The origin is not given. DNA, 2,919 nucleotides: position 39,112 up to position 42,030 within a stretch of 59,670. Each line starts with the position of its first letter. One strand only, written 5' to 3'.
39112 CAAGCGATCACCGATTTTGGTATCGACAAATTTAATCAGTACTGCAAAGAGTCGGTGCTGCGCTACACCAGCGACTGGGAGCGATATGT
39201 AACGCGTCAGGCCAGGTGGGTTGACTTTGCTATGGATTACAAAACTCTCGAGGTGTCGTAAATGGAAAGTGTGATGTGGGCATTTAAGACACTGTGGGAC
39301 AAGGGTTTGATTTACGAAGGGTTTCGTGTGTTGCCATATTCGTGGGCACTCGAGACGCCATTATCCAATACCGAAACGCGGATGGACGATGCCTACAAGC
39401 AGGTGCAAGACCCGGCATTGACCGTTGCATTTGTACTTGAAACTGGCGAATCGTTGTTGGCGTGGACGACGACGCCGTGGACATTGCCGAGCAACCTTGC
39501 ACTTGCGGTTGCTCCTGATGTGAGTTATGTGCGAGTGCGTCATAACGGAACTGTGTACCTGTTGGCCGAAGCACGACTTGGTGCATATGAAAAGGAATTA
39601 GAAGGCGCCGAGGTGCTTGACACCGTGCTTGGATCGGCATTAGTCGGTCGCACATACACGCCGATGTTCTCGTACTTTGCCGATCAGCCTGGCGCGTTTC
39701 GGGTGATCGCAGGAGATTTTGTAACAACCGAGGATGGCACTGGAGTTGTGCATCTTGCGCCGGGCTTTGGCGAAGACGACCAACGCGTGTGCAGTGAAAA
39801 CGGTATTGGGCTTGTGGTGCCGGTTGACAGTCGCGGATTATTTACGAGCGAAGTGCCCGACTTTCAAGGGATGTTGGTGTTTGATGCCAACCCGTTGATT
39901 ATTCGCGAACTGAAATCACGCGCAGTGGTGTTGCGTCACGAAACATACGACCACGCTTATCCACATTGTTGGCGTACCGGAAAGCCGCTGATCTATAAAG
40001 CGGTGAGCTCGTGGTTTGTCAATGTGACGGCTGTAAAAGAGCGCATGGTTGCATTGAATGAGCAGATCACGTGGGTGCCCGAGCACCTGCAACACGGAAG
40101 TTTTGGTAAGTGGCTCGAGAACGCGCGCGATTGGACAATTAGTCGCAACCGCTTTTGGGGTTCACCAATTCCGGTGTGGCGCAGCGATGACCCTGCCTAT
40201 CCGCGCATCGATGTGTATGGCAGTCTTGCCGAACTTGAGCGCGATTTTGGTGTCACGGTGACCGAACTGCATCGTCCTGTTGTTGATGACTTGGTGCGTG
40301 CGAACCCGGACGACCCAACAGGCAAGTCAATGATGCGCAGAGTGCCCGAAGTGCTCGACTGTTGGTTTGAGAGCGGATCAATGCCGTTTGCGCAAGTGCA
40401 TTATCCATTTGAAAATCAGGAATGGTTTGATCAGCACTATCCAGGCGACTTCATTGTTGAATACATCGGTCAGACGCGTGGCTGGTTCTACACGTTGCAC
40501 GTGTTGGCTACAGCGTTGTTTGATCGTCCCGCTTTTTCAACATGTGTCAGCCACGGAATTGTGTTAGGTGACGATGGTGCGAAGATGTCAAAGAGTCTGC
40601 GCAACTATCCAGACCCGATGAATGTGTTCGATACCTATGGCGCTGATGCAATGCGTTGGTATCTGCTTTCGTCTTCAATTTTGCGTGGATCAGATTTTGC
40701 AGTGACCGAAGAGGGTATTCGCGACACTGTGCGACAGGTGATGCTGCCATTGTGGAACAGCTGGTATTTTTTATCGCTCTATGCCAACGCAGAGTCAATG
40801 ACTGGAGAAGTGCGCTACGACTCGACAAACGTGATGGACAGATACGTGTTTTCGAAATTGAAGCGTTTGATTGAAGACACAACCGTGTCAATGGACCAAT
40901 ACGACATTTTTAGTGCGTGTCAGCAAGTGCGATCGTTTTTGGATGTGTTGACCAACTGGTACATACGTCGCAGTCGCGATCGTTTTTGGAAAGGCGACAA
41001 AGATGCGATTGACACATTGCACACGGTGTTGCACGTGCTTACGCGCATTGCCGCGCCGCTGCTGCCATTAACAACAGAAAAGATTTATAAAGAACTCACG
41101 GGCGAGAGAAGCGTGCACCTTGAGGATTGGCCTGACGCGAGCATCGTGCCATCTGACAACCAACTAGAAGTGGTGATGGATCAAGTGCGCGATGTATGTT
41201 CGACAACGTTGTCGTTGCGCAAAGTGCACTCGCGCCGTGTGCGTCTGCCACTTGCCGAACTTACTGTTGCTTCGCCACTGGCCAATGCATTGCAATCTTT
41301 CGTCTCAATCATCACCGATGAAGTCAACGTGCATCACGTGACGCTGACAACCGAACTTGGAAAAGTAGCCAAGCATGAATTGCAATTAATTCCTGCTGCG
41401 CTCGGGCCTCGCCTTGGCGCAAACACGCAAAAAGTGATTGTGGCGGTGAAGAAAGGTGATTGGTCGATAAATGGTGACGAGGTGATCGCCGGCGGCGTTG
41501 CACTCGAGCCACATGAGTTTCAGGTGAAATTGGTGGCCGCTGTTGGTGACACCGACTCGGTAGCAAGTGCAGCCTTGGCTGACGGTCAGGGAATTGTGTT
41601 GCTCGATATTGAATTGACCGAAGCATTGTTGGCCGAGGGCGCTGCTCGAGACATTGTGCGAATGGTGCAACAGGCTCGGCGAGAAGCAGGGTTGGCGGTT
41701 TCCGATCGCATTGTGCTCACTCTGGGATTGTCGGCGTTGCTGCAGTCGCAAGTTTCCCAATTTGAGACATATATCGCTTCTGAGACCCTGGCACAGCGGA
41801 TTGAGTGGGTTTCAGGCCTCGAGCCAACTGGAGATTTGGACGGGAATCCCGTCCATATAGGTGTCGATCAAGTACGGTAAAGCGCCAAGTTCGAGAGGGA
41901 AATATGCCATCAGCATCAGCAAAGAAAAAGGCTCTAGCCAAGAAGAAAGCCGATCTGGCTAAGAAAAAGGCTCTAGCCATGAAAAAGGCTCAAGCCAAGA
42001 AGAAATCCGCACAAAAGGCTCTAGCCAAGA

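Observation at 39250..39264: Essential ileS interrupted by in-frame TAA at a conserved Tyr codon, with SD-like GAGGTG and ATG immediately downstream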

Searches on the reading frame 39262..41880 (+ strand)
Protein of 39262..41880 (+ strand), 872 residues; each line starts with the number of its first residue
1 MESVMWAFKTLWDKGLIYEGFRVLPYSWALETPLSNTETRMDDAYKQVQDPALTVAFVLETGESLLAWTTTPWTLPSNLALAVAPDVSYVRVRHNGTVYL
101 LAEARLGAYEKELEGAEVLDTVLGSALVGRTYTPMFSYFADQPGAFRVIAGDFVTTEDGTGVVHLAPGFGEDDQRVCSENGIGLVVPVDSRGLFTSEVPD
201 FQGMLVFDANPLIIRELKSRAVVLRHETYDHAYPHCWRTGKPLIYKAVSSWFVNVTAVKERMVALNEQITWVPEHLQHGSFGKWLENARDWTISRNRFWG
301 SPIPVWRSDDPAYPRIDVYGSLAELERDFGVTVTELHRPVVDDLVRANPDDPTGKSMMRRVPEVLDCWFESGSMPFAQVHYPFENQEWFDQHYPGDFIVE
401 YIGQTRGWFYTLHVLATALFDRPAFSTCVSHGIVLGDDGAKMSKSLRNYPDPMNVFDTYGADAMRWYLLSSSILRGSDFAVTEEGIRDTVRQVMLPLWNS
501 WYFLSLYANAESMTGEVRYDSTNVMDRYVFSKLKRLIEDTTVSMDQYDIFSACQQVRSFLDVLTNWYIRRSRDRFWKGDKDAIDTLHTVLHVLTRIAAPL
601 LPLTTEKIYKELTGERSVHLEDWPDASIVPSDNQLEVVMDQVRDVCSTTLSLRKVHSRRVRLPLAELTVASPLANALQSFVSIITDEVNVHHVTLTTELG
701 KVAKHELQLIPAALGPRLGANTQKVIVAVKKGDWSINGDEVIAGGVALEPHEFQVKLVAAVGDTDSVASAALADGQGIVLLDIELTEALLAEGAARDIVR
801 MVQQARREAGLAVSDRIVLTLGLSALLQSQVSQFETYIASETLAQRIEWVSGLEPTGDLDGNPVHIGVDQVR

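Call 5: find_encoding_contigs(protein=window:39262-41880:+, flank=6000, max_places=10)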
Protein window:39262-41880:+ (872 aa): no gene with exactly this product is on record in the collection.

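Call 46: find_homologous_proteins(query=window:39262-41877:+, max_evalue=1e-100)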
Query window:39262-41877:+ (872 aa): 8000 proteins with E <= 1e-100 among 8000 candidates; the best 120 are listed.
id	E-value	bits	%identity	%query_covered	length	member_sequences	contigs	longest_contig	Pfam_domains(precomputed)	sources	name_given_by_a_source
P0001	0.0e+0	2004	100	100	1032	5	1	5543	PF09334.18,PF08264.20,PF00133.29,PF19302.5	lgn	-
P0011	0.0e+0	1947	97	100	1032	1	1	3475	PF09334.18,PF08264.20,PF00133.29,PF19302.5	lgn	-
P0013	0.0e+0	1946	96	100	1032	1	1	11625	PF09334.18,PF08264.20,PF00133.29,PF19302.5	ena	-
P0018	0.0e+0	1945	97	100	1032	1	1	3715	PF09334.18,PF08264.20,PF00133.29,PF19302.5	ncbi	-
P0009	0.0e+0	1944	97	100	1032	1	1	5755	PF09334.18,PF08264.20,PF00133.29,PF19302.5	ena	-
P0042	0.0e+0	1944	97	100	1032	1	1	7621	PF09334.18,PF08264.20,PF00133.29,PF19302.5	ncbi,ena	ncbi:MAG: isoleucine--tRNA ligase [Actinomycetota bacterium]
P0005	0.0e+0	1944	96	100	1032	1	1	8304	PF09334.18,PF08264.20,PF00133.29,PF19302.5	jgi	jgi:isoleucyl-tRNA synthetase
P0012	0.0e+0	1944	96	100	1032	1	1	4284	PF09334.18,PF08264.20,PF00133.29,PF19302.5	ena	-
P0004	0.0e+0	1944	96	100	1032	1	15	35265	PF09334.18,PF08264.20,PF00133.29,PF19302.5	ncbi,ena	-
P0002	0.0e+0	1944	96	100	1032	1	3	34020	PF09334.18,PF08264.20,PF00133.29,PF19302.5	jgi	jgi:isoleucyl-tRNA synthetase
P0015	0.0e+0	1944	96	100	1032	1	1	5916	PF09334.18,PF08264.20,PF00133.29,PF19302.5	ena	-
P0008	0.0e+0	1944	96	100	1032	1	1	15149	PF09334.18,PF08264.20,PF00133.29,PF19302.5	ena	-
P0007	0.0e+0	1944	96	100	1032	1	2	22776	PF09334.18,PF08264.20,PF00133.29,PF19302.5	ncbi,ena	-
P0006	0.0e+0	1944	96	100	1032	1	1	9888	PF09334.18,PF08264.20,PF00133.29,PF19302.5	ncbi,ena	-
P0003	0.0e+0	1944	96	100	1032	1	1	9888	PF09334.18,PF08264.20,PF00133.29,PF19302.5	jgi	jgi:isoleucyl-tRNA synthetase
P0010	0.0e+0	1943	96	100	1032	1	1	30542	PF09334.18,PF08264.20,PF00133.29,PF19302.5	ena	-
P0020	0.0e+0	1943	96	100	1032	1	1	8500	PF09334.18,PF08264.20,PF00133.29,PF19302.5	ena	-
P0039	0.0e+0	1943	96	100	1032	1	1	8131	PF09334.18,PF08264.20,PF00133.29,PF19302.5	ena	-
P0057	0.0e+0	1942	96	100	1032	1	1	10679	PF09334.18,PF08264.20,PF00133.29,PF19302.5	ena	-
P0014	0.0e+0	1942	96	100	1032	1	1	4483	PF09334.18,PF08264.20,PF00133.29,PF19302.5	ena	-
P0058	0.0e+0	1942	96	100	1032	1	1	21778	PF09334.18,PF08264.20,PF00133.29,PF19302.5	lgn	-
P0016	0.0e+0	1942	96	100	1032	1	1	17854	PF09334.18,PF08264.20,PF00133.29,PF19302.5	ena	-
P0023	0.0e+0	1942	96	100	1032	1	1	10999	PF09334.18,PF08264.20,PF00133.29,PF19302.5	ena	-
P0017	0.0e+0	1942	96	100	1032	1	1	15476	PF09334.18,PF08264.20,PF00133.29,PF19302.5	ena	-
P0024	0.0e+0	1942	96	100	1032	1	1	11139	PF09334.18,PF08264.20,PF00133.29,PF19302.5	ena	-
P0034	0.0e+0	1942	96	100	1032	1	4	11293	PF09334.18,PF08264.20,PF00133.29,PF19302.5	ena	-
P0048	0.0e+0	1942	96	100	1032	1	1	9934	PF09334.18,PF08264.20,PF00133.29,PF19302.5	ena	-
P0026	0.0e+0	1941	96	100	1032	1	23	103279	PF09334.18,PF08264.20,PF00133.29,PF19302.5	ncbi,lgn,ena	-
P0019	0.0e+0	1941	96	100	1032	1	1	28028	PF09334.18,PF08264.20,PF00133.29,PF19302.5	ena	-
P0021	0.0e+0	1941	96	100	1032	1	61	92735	PF09334.18,PF08264.20,PF00133.29,PF19302.5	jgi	jgi:isoleucyl-tRNA synthetase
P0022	0.0e+0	1941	96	100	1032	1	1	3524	PF09334.18,PF08264.20,PF00133.29,PF19302.5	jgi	jgi:isoleucyl-tRNA synthetase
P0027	0.0e+0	1941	96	100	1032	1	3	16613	PF09334.18,PF08264.20,PF00133.29,PF19302.5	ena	-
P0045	0.0e+0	1941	96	100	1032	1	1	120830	PF09334.18,PF08264.20,PF00133.29,PF19302.5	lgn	-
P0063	0.0e+0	1941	96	100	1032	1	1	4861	PF09334.18,PF08264.20,PF00133.29,PF19302.5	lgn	-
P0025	0.0e+0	1941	96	100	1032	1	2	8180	PF09334.18,PF08264.20,PF00133.29,PF19302.5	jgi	jgi:isoleucyl-tRNA synthetase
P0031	0.0e+0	1941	96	100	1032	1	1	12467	PF09334.18,PF08264.20,PF00133.29,PF19302.5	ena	-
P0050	0.0e+0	1941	96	100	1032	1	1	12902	PF09334.18,PF08264.20,PF00133.29,PF19302.5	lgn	-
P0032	0.0e+0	1941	96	100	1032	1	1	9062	PF09334.18,PF08264.20,PF00133.29,PF19302.5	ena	-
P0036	0.0e+0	1941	96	100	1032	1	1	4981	PF09334.18,PF08264.20,PF00133.29,PF19302.5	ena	-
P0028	0.0e+0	1941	96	100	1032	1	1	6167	PF09334.18,PF08264.20,PF00133.29,PF19302.5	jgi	-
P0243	0.0e+0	1941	96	100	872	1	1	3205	PF09334.18,PF08264.20,PF00133.29,PF19302.5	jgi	jgi:isoleucyl-tRNA synthetase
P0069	0.0e+0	1940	97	100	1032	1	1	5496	PF09334.18,PF08264.20,PF00133.29,PF19302.5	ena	-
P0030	0.0e+0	1940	96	100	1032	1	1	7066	PF09334.18,PF08264.20,PF00133.29,PF19302.5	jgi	jgi:isoleucyl-tRNA synthetase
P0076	0.0e+0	1940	96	100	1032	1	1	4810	PF09334.18,PF08264.20,PF00133.29,PF19302.5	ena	-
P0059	0.0e+0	1940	96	100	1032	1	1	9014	PF09334.18,PF08264.20,PF00133.29,PF19302.5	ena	-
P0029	0.0e+0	1940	96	100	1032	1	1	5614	PF09334.18,PF08264.20,PF00133.29,PF19302.5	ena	-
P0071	0.0e+0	1940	96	100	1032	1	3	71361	PF09334.18,PF08264.20,PF00133.29,PF19302.5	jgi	jgi:isoleucyl-tRNA synthetase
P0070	0.0e+0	1940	96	100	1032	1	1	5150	PF09334.18,PF08264.20,PF00133.29,PF19302.5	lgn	-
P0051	0.0e+0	1940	96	100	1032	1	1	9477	PF09334.18,PF08264.20,PF00133.29,PF19302.5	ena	-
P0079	0.0e+0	1940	96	100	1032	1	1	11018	PF09334.18,PF08264.20,PF00133.29,PF19302.5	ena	-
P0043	0.0e+0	1940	96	100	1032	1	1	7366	PF09334.18,PF08264.20,PF00133.29,PF19302.5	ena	-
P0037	0.0e+0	1940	96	100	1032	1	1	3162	PF09334.18,PF08264.20,PF00133.29,PF19302.5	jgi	jgi:isoleucyl-tRNA synthetase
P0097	0.0e+0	1939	96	100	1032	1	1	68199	PF09334.18,PF08264.20,PF00133.29,PF19302.5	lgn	-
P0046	0.0e+0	1939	96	100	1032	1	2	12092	PF09334.18,PF08264.20,PF00133.29,PF19302.5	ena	-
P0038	0.0e+0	1939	96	100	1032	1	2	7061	PF09334.18,PF08264.20,PF00133.29,PF19302.5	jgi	jgi:isoleucyl-tRNA synthetase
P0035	0.0e+0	1939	96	100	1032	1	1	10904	PF09334.18,PF08264.20,PF00133.29,PF19302.5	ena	-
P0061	0.0e+0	1939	96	100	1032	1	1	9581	PF09334.18,PF08264.20,PF00133.29,PF19302.5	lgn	-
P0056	0.0e+0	1939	96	100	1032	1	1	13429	PF09334.18,PF08264.20,PF00133.29,PF19302.5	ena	-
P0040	0.0e+0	1939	96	100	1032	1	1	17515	PF09334.18,PF08264.20,PF00133.29,PF19302.5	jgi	-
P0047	0.0e+0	1939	96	100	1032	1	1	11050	PF09334.18,PF08264.20,PF00133.29,PF19302.5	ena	-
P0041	0.0e+0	1939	96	100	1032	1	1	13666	PF09334.18,PF08264.20,PF00133.29,PF19302.5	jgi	jgi:isoleucyl-tRNA synthetase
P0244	0.0e+0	1939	96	100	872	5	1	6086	PF09334.18,PF08264.20,PF00133.29,PF19302.5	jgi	jgi:isoleucyl-tRNA synthetase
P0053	0.0e+0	1939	96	100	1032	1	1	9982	PF09334.18,PF08264.20,PF00133.29,PF19302.5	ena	-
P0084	0.0e+0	1938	96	100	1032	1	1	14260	PF09334.18,PF08264.20,PF00133.29,PF19302.5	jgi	-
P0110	0.0e+0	1938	96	100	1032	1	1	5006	PF09334.18,PF08264.20,PF00133.29,PF19302.5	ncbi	ncbi:MAG: isoleucyl-tRNA synthetase [Actinomycetota bacterium]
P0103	0.0e+0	1938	96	100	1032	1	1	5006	PF09334.18,PF08264.20,PF00133.29,PF19302.5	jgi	jgi:isoleucyl-tRNA synthetase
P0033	0.0e+0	1938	96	100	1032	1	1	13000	PF09334.18,PF08264.20,PF00133.29,PF19302.5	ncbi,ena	-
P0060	0.0e+0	1938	96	100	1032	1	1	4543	PF09334.18,PF08264.20,PF00133.29,PF19302.5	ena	-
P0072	0.0e+0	1938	96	100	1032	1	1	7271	PF09334.18,PF08264.20,PF00133.29,PF19302.5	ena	-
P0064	0.0e+0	1937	96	100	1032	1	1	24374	PF09334.18,PF08264.20,PF00133.29,PF19302.5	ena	-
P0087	0.0e+0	1937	96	100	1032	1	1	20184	PF09334.18,PF08264.20,PF00133.29,PF19302.5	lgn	-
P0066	0.0e+0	1937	96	100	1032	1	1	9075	PF09334.18,PF08264.20,PF00133.29,PF19302.5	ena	-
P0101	0.0e+0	1937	96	100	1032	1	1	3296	PF09334.18,PF08264.20,PF00133.29,PF19302.5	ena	-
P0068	0.0e+0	1937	96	100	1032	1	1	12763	PF09334.18,PF08264.20,PF00133.29,PF19302.5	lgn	-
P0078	0.0e+0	1937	96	100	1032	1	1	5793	PF09334.18,PF08264.20,PF00133.29,PF19302.5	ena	-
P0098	0.0e+0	1937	96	100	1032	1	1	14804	PF09334.18,PF08264.20,PF00133.29,PF19302.5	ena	-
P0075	0.0e+0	1936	96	100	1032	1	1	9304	PF09334.18,PF08264.20,PF00133.29,PF19302.5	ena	-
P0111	0.0e+0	1936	96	100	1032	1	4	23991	PF09334.18,PF08264.20,PF00133.29,PF19302.5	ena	-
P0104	0.0e+0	1936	96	100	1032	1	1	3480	PF09334.18,PF08264.20,PF00133.29,PF19302.5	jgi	-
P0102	0.0e+0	1936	96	100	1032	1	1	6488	PF09334.18,PF08264.20,PF00133.29,PF19302.5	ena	-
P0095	0.0e+0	1936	96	100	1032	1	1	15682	PF09334.18,PF08264.20,PF00133.29,PF19302.5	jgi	-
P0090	0.0e+0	1936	96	100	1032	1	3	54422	PF09334.18,PF08264.20,PF00133.29,PF19302.5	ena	-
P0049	0.0e+0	1936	96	100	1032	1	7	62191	PF09334.18,PF08264.20,PF00133.29,PF19302.5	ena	-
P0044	0.0e+0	1936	96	100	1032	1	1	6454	PF09334.18,PF08264.20,PF00133.29,PF19302.5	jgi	-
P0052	0.0e+0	1936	96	100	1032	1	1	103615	PF09334.18,PF08264.20,PF00133.29,PF19302.5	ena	-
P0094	0.0e+0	1936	96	100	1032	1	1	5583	PF09334.18,PF08264.20,PF00133.29,PF19302.5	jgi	-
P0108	0.0e+0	1936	96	100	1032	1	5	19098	PF09334.18,PF08264.20,PF00133.29,PF19302.5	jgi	-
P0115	0.0e+0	1936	96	100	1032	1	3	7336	PF09334.18,PF08264.20,PF00133.29,PF19302.5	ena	-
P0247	0.0e+0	1936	96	100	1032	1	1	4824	PF09334.18,PF08264.20,PF00133.29,PF19302.5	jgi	-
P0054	0.0e+0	1936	96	100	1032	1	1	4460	PF09334.18,PF08264.20,PF00133.29,PF19302.5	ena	-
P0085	0.0e+0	1936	96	100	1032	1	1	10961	PF09334.18,PF08264.20,PF00133.29,PF19302.5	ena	-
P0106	0.0e+0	1936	96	100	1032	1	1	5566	PF09334.18,PF08264.20,PF00133.29,PF19302.5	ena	-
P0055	0.0e+0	1936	96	100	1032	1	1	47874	PF09334.18,PF08264.20,PF00133.29,PF19302.5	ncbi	-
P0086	0.0e+0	1936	96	100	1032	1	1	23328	PF09334.18,PF08264.20,PF00133.29,PF19302.5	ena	-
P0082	0.0e+0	1936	96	100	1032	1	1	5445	PF09334.18,PF08264.20,PF00133.29,PF19302.5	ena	-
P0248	0.0e+0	1935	96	100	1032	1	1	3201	PF09334.18,PF08264.20,PF00133.29,PF19302.5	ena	-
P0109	0.0e+0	1935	96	100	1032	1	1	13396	PF09334.18,PF08264.20,PF00133.29,PF19302.5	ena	-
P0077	0.0e+0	1935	96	100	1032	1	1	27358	PF09334.18,PF08264.20,PF00133.29,PF19302.5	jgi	-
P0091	0.0e+0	1935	96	100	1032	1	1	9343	PF09334.18,PF08264.20,PF00133.29,PF19302.5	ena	-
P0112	0.0e+0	1935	96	100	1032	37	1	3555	PF09334.18,PF08264.20,PF00133.29,PF19302.5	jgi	jgi:isoleucyl-tRNA synthetase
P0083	0.0e+0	1935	96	100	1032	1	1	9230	PF09334.18,PF08264.20,PF00133.29,PF19302.5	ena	-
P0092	0.0e+0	1935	96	100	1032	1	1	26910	PF09334.18,PF08264.20,PF00133.29,PF19302.5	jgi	jgi:isoleucyl-tRNA synthetase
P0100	0.0e+0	1935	96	100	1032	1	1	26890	PF09334.18,PF08264.20,PF00133.29,PF19302.5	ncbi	ncbi:MAG: isoleucyl-tRNA synthetase [Actinomycetota bacterium]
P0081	0.0e+0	1934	96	100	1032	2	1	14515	PF09334.18,PF08264.20,PF00133.29,PF19302.5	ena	-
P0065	0.0e+0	1934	96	100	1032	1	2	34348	PF09334.18,PF08264.20,PF00133.29,PF19302.5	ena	-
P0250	0.0e+0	1934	96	100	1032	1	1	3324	PF09334.18,PF08264.20,PF00133.29,PF19302.5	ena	-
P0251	0.0e+0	1934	96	100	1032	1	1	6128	PF09334.18,PF08264.20,PF00133.29,PF19302.5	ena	-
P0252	0.0e+0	1934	96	100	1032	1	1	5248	PF09334.18,PF08264.20,PF00133.29,PF19302.5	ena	-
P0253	0.0e+0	1934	96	100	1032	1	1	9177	PF09334.18,PF08264.20,PF00133.29,PF19302.5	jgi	-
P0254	0.0e+0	1934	96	100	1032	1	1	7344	PF09334.18,PF08264.20,PF00133.29,PF19302.5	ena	-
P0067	0.0e+0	1934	96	100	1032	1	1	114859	PF09334.18,PF08264.20,PF00133.29,PF19302.5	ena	-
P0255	0.0e+0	1934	96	100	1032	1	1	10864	PF09334.18,PF08264.20,PF00133.29,PF19302.5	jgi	-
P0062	0.0e+0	1934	96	100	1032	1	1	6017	PF09334.18,PF08264.20,PF00133.29,PF19302.5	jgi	jgi:isoleucyl-tRNA synthetase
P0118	0.0e+0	1934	96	100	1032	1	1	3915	PF09334.18,PF08264.20,PF00133.29,PF19302.5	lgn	-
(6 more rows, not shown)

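Call 47: find_encoding_contigs(protein=P0244, flank=4000, max_places=6)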
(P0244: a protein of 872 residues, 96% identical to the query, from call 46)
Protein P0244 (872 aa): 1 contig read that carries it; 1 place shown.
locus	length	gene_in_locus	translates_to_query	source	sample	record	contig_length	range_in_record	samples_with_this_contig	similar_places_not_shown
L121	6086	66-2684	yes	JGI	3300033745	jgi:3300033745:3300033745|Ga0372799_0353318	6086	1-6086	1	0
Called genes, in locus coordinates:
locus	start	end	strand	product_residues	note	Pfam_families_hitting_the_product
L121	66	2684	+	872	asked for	PF00133:tRNA-synt_1, PF09334:tRNA-synt_1g (faint), PF08264:Anticodon_1, PF19302:DUF5915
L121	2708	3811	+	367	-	-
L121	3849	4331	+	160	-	PF01252:Peptidase_A8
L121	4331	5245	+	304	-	PF00849:PseudoU_synth_2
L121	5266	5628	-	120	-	PF02082:Rrf2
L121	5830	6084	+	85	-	?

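Call 48: find_encoding_contigs(protein=P0243, flank=4000, max_places=6)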
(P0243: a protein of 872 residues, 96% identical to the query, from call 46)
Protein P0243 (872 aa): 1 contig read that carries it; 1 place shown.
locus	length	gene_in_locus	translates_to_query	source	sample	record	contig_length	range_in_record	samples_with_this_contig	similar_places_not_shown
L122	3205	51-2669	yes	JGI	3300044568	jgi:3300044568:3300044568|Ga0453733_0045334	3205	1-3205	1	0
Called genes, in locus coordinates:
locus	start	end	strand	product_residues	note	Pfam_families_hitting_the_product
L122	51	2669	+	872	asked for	PF00133:tRNA-synt_1, PF09334:tRNA-synt_1g (faint), PF08264:Anticodon_1, PF19302:DUF5915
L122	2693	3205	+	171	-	?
